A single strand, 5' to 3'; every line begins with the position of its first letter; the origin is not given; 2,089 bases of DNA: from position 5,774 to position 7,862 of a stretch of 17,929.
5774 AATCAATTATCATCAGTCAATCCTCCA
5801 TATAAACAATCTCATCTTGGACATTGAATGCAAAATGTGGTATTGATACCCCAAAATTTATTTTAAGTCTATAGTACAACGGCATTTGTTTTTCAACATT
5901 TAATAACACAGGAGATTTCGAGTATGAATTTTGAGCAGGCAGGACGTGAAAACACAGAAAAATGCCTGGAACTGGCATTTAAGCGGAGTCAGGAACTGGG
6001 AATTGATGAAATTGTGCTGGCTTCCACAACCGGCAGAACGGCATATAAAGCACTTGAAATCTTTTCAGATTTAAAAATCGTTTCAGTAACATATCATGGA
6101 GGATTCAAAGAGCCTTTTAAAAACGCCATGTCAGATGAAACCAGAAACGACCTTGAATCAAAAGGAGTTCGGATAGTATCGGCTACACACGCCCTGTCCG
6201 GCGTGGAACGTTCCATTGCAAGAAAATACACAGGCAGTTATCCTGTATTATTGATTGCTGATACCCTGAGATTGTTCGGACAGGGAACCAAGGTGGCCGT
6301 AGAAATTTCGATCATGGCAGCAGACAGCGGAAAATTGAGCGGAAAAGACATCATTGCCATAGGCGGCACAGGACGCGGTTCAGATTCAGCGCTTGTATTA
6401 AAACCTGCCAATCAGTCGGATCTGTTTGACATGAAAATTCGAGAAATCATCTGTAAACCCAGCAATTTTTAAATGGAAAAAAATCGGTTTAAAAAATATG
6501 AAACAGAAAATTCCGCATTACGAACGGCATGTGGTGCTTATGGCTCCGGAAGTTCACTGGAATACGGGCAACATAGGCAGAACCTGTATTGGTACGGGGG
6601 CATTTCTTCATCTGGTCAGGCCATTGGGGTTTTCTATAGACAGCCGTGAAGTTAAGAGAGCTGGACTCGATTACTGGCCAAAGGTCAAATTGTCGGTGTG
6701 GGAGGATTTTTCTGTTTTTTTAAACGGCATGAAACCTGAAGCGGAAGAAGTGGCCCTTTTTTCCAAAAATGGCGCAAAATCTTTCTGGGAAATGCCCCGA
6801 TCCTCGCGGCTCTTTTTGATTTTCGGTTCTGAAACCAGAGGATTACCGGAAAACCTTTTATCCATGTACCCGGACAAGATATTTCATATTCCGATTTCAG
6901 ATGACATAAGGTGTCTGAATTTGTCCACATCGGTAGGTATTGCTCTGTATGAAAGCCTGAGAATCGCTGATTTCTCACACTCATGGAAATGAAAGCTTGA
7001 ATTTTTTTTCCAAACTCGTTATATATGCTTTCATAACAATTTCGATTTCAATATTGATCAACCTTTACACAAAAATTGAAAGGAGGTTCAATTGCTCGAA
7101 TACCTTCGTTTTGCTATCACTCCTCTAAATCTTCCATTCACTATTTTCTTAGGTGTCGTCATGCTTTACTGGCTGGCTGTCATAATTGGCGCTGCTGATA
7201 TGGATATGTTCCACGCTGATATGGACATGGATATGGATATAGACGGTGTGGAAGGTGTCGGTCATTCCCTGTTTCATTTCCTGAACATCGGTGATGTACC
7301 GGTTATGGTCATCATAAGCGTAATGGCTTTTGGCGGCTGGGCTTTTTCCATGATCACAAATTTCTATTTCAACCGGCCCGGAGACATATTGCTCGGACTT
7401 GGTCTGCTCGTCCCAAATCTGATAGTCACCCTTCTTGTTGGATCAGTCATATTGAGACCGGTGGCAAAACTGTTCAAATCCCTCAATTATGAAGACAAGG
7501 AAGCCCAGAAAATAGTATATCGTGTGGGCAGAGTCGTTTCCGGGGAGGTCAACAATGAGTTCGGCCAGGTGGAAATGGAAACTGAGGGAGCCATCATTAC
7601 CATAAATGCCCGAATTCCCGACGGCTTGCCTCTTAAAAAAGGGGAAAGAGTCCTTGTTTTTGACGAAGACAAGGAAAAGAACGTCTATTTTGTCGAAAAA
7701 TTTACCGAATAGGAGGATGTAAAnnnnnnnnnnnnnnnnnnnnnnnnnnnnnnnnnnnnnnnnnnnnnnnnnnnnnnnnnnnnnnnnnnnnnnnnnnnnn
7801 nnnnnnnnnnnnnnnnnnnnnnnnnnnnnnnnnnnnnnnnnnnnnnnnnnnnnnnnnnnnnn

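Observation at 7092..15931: Co-directional NfeD/YqiJ-like, long flotillin and 1906-aa AAA+/ankyrin giant protein: a candidate undescribed membrane-scaffold-associated system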

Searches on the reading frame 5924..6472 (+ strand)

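Call 3: search_protein_families(library=pfam, proteins=[window:5924-6472:+], max_evalue=0.01)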
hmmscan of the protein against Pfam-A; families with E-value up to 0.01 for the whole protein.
window:5924-6472:+ (182 aa): 1 family
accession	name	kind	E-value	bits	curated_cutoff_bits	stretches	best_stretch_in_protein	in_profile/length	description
PF02887.21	PK_C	-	3.6e-11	43.6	28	1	13-152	2-103/114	Pyruvate kinase, alpha/beta domain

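Call 5: search_protein_families(library=ncbifam, proteins=[window:5924-6472:+], max_evalue=0.01)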
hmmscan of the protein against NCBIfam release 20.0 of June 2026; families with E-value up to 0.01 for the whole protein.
window:5924-6472:+ (182 aa): 0 families

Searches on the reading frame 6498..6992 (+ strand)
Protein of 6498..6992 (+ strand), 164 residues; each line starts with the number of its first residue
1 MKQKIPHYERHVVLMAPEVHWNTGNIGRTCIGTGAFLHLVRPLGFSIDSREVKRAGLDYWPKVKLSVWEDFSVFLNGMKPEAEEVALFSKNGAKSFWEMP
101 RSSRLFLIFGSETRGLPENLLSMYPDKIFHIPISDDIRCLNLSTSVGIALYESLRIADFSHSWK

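Call 3: search_protein_families(library=pfam, proteins=[window:6498-6992:+], max_evalue=0.01)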
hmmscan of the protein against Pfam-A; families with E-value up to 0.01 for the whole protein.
window:6498-6992:+ (164 aa): 1 family
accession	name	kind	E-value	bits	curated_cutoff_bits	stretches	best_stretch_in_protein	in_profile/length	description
PF00588.24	SpoU_methylase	-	5.8e-27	95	29.7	1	11-151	3-142/142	SpoU rRNA Methylase family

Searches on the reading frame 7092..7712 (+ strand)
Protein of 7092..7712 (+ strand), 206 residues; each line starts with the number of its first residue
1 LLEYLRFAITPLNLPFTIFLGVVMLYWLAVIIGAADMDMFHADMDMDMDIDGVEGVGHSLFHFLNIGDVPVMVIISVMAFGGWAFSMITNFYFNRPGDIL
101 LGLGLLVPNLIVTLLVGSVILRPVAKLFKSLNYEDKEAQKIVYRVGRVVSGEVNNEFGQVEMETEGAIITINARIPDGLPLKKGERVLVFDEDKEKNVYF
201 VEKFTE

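Call 3: search_protein_families(library=pfam, proteins=[window:7092-7712:+], max_evalue=0.01)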
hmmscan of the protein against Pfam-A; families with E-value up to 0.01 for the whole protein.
window:7092-7712:+ (206 aa): 1 family
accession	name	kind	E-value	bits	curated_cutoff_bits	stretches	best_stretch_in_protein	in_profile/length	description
PF21001.2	YqiJ_N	-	0.00012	22.7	23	1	13-80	1-79/116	Inner membrane protein YqiJ, N-terminal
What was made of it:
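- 7092..7712 (+): YqiJ/YuaF-type short NfeD-like inner-membrane protein (three hydrophobic segments plus a C-terminal OB-like domain). Orthologue of P. aeruginosa BacC (PA3730 / PA14_16160). Pfam YqiJ_N scores 22.7 bits against a cut-off of 23 (call 3).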

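Call 5: search_protein_families(library=ncbifam, proteins=[window:7092-7712:+], max_evalue=0.01)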
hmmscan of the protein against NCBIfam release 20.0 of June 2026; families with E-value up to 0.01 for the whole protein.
window:7092-7712:+ (206 aa): 0 families

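Call 6: search_protein_families(library=padloc, proteins=[window:7092-7712:+], max_evalue=0.01)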
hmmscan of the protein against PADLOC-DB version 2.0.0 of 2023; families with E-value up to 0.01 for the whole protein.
window:7092-7712:+ (206 aa): 0 families
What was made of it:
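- No PADLOC defence model matches beyond the ankyrin repeats and two borderline AAA-region hits (E about 0.01; call 6).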

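Call 9: search_protein_families(library=pfam, proteins=[window:7092-7712:+], max_evalue=10)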
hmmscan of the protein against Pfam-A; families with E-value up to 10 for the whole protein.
window:7092-7712:+ (206 aa): 2 families
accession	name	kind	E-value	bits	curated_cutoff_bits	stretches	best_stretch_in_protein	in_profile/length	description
PF21001.2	YqiJ_N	-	0.00012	22.7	23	1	13-80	1-79/116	Inner membrane protein YqiJ, N-terminal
PF07653.23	SH3_2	-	0.1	12.8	21.8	1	170-202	7-39/55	Variant SH3 domain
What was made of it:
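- On YqiJ/YuaF short NfeD: No Pfam YqiJ_OB or NfeD hit (calls 3, 9).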
